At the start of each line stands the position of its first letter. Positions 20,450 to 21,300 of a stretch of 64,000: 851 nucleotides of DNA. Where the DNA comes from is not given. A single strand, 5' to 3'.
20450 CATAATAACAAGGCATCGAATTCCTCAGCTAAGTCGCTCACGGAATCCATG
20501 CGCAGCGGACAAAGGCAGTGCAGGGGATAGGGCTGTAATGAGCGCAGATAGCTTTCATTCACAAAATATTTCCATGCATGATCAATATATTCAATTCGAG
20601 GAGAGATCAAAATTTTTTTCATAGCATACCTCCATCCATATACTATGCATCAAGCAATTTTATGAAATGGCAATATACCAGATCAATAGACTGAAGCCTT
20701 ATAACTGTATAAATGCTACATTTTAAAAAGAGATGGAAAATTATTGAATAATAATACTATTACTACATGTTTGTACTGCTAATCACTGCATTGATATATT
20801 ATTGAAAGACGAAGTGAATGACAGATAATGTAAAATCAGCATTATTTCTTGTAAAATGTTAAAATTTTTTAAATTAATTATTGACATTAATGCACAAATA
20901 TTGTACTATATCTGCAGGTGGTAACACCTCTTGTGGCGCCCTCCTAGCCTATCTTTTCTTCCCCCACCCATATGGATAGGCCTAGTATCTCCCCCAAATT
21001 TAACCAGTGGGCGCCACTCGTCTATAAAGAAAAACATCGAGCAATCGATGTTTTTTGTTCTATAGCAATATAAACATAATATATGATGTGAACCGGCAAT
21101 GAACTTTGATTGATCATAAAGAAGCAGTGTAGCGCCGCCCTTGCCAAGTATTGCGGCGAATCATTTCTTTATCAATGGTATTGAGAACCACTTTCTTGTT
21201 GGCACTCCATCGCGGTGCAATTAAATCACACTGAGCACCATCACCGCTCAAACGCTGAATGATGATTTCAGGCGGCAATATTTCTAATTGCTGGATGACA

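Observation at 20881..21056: Self-contained ~140-nt transcript with two CCCCC motifs, a candidate RsaE/RoxS-like regulatory sRNA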

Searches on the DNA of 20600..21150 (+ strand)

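Call 4: search_rna_families(source=window, start=20600, end=21150, threshold=evalue, max_evalue=10, show_alignments=4)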
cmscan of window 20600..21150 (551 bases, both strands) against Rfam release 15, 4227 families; matches with E-value up to 10: 4.
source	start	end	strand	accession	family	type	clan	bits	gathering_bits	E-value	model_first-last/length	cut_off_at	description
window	20996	21086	-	RF01770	rimP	Cis-reg; leader;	-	18.5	47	1.9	1-102/102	no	Gammaprotebacteria rimP leader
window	21002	21111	+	RF01770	rimP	Cis-reg; leader;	-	18.1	47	2.4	1-102/102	no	Gammaprotebacteria rimP leader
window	20978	21001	-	RF02751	ES036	Gene; sRNA;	-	15.8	37.6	3.3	1-43/43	no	ES036 (CssrF) sRNA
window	20656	20742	+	RF00360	snoZ107_R87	Gene; snRNA; snoRNA; CD-box;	-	13.3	50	8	1-117/117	no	Small nucleolar RNA Z107/R87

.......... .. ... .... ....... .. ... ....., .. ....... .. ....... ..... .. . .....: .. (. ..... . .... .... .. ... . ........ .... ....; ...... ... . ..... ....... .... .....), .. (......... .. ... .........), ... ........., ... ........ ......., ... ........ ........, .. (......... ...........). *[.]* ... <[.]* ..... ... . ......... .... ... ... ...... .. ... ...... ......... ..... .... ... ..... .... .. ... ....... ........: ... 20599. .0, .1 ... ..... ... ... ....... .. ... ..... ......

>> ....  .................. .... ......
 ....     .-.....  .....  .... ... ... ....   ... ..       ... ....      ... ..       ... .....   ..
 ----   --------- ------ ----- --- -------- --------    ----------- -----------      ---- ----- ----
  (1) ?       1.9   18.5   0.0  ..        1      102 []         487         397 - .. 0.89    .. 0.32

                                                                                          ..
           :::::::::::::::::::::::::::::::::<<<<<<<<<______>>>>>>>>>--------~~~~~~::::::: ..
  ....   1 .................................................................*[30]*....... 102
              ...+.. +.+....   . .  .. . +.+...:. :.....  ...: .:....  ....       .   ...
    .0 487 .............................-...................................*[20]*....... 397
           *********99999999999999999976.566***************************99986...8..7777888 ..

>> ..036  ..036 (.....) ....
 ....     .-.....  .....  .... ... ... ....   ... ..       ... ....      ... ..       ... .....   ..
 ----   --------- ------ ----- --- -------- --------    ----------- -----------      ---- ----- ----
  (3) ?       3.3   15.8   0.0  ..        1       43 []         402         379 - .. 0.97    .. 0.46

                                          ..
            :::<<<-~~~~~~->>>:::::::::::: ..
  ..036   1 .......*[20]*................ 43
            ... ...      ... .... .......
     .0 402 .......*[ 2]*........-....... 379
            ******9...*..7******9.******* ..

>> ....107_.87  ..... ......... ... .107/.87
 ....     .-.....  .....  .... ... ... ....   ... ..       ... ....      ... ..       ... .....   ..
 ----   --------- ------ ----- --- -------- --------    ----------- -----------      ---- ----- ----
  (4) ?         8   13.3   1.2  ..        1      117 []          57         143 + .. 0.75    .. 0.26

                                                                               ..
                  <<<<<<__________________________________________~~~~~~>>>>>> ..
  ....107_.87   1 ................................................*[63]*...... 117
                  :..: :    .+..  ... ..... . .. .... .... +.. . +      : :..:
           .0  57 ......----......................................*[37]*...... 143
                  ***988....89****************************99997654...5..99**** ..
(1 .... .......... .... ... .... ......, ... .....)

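Call 36: build_rna_model(alignment_id=A3, structure=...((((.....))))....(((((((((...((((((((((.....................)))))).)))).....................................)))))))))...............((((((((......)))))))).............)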
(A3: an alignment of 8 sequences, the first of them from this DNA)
Model R1 built from alignment A3 (8 sequences, 170 columns); structure: as given.
model positions 144; base pairs 31; branch points 2; effective number of sequences 1.12; information 0.59 bits per position. Calibrated on 0.2 Mb of random sequence (short: E-values are rough).
structure used (alignment columns):
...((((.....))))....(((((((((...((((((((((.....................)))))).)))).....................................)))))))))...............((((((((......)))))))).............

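Call 37: search_with_rna_model(model_id=R1, sources=[window, L001, L002, L003, L004, L005, L006, L007, L008, L009, L025, L026, L027, L028, L029, L030, L031, L032, L033, L034, L037, L038, L040, L041, L043, L045, L046, L048, L052, L054, L056, L057, L059], max_evalue=10, make_alignment=true, show_alignments=0)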
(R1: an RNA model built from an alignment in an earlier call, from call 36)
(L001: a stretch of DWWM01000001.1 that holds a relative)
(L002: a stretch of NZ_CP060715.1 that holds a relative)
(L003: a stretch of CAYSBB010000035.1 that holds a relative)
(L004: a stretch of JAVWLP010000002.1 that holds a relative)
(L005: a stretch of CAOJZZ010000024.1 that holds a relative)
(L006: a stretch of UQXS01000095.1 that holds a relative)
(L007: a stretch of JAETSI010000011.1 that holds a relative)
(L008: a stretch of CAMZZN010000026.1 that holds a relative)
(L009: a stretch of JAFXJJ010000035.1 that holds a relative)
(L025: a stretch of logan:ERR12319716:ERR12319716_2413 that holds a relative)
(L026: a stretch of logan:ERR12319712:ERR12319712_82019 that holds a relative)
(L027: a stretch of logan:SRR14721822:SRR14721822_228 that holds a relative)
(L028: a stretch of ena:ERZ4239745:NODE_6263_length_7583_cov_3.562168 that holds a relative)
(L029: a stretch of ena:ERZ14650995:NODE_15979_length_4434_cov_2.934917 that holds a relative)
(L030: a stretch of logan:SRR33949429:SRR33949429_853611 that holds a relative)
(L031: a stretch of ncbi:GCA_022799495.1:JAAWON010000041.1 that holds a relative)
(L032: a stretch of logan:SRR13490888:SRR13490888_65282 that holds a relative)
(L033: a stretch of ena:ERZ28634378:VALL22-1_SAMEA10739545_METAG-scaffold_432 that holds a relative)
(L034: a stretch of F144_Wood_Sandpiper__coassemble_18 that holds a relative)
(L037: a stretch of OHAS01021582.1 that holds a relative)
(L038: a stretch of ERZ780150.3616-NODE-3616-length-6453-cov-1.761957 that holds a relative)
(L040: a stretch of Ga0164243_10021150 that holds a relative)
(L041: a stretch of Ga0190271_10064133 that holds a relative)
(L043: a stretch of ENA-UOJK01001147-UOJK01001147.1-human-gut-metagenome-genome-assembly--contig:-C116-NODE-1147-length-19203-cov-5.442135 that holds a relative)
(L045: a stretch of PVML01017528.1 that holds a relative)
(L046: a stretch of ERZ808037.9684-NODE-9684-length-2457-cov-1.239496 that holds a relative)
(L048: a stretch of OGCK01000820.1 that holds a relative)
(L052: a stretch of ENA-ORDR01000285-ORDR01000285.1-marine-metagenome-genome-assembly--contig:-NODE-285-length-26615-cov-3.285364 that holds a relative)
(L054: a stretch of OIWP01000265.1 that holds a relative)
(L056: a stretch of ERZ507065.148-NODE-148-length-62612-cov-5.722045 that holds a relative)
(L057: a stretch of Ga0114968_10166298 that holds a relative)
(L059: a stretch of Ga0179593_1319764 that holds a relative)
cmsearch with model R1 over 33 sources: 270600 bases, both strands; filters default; matches with E-value up to 10: 17.
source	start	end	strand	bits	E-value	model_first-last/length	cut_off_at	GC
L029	2402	2543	-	173.2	2.6e-37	1-144/144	no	0.46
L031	3546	3689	-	172.8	3.2e-37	1-144/144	no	0.47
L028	3501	3644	-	169.2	2.2e-36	1-144/144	no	0.48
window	20914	21062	+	166.1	1.1e-35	1-144/144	no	0.48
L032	3519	3664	-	163.8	3.8e-35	1-144/144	no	0.5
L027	3528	3675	-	163.5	4.6e-35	1-144/144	no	0.48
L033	5765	5908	-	154.9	4.1e-33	1-144/144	no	0.47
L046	470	629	+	134.6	1.8e-28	1-144/144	no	0.46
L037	1260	1396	+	67.7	3.7e-13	1-144/144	no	0.38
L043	9238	9374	-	67.1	5.2e-13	1-144/144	no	0.39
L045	3043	3179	-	67.1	5.2e-13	1-144/144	no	0.39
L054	7241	7377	+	67.1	5.2e-13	1-144/144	no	0.39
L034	3100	3236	+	60.4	1.8e-11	1-144/144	no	0.38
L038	229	378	-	40.4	6.8e-07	1-144/144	no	0.38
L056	4662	4811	+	40.4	6.8e-07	1-144/144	no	0.38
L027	3516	3567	+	12.1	2.1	1-144/144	no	0.35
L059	5470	5558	-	9.4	8.3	1-144/144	no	0.43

Alignment A4: 17 matches aligned to the model, 183 columns, each read 5' to 3' on its own strand. Consensus structure (alignment columns), stored with it:
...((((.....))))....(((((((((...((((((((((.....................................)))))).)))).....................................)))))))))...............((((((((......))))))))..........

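Call 38: search_with_rna_model(model_id=R1, sources=[window, L027, L028, L029, L031, L032, L033, L034, L037, L038, L043, L046], max_evalue=0.0001, make_alignment=true, show_alignments=0)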
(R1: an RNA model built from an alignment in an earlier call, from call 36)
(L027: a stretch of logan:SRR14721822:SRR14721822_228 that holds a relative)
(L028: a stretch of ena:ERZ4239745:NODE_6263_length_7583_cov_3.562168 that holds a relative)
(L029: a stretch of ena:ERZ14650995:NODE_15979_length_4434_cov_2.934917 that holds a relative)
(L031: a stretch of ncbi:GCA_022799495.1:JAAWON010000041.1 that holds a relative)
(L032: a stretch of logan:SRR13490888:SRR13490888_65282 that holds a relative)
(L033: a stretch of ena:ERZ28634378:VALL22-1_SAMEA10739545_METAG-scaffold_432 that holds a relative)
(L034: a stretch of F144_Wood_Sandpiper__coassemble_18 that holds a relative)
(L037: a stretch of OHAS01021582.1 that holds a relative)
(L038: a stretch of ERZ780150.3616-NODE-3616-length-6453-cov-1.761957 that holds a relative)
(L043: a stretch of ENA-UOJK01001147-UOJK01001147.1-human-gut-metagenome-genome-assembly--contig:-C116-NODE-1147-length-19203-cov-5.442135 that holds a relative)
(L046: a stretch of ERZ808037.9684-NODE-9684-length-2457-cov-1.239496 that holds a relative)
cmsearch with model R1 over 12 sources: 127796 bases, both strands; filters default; matches with E-value up to 0.0001: 12.
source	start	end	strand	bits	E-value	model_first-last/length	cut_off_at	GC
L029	2402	2543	-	173.2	1.2e-37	1-144/144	no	0.46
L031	3546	3689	-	172.8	1.5e-37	1-144/144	no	0.47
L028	3501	3644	-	169.2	1e-36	1-144/144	no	0.48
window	20914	21062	+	166.1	5.3e-36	1-144/144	no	0.48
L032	3519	3664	-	163.8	1.8e-35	1-144/144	no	0.5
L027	3528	3675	-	163.5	2.2e-35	1-144/144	no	0.48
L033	5765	5908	-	154.9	1.9e-33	1-144/144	no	0.47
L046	470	629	+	134.6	8.6e-29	1-144/144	no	0.46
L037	1260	1396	+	67.7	1.8e-13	1-144/144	no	0.38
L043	9238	9374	-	67.1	2.5e-13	1-144/144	no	0.39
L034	3100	3236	+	60.4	8.3e-12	1-144/144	no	0.38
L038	229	378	-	40.4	3.2e-07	1-144/144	no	0.38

Alignment A5: 12 matches aligned to the model, 172 columns, each read 5' to 3' on its own strand. Consensus structure (alignment columns), stored with it:
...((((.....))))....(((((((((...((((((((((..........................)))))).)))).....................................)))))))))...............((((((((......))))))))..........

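Call 59: search_with_rna_model(model_id=R1, sources=[L063, L064, L065], max_evalue=10, show_alignments=2)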
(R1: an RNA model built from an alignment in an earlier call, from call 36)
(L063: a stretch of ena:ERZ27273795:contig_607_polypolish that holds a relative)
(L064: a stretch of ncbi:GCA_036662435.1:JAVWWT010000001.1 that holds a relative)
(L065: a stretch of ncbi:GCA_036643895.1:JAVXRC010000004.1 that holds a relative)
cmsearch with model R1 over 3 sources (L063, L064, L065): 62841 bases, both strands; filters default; matches with E-value up to 10: 4.
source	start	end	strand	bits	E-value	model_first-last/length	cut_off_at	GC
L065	12236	12383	-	90.3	6e-19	1-144/144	no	0.36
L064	6466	6540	+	13.9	0.19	1-144/144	no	0.27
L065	18518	18644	-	10.1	1.4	1-144/144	no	0.23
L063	2093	2125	+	8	4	34-66/144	no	0.42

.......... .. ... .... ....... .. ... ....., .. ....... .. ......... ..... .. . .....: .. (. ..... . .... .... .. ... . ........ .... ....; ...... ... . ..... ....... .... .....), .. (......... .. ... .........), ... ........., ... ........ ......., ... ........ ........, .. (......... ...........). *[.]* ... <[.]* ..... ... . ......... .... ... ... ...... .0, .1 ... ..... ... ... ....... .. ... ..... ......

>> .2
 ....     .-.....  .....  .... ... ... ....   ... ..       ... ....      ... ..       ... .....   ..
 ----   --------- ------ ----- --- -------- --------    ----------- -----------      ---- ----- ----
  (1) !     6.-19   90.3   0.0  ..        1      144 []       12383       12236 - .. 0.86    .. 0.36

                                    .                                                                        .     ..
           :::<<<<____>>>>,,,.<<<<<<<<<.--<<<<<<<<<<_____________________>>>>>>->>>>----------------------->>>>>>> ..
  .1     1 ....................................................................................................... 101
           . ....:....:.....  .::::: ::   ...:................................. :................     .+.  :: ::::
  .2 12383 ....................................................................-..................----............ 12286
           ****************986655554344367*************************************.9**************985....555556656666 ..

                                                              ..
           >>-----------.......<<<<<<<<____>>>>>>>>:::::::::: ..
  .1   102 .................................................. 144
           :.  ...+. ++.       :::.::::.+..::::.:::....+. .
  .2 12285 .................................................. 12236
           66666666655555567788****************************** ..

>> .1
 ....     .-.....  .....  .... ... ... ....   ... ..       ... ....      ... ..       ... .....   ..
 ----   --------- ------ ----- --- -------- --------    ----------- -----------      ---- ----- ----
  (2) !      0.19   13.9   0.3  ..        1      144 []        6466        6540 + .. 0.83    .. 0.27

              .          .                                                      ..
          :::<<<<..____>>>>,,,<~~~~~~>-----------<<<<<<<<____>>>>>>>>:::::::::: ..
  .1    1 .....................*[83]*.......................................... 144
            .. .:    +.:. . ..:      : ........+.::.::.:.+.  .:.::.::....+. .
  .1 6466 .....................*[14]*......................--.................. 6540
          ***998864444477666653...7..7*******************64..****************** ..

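Call 68: search_dna_similar(query=window:20881-21060:+, collection=phages, mode=distant, max_evalue=0.01, max_rows=10)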
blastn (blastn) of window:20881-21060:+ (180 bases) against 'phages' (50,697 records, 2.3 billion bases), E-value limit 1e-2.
No match.

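Call 69: search_dna_similar(query=window:20881-21060:+, collection=plasmids, mode=distant, max_evalue=0.01, max_rows=10)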
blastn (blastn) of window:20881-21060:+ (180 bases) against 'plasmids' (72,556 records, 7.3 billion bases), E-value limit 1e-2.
No match.
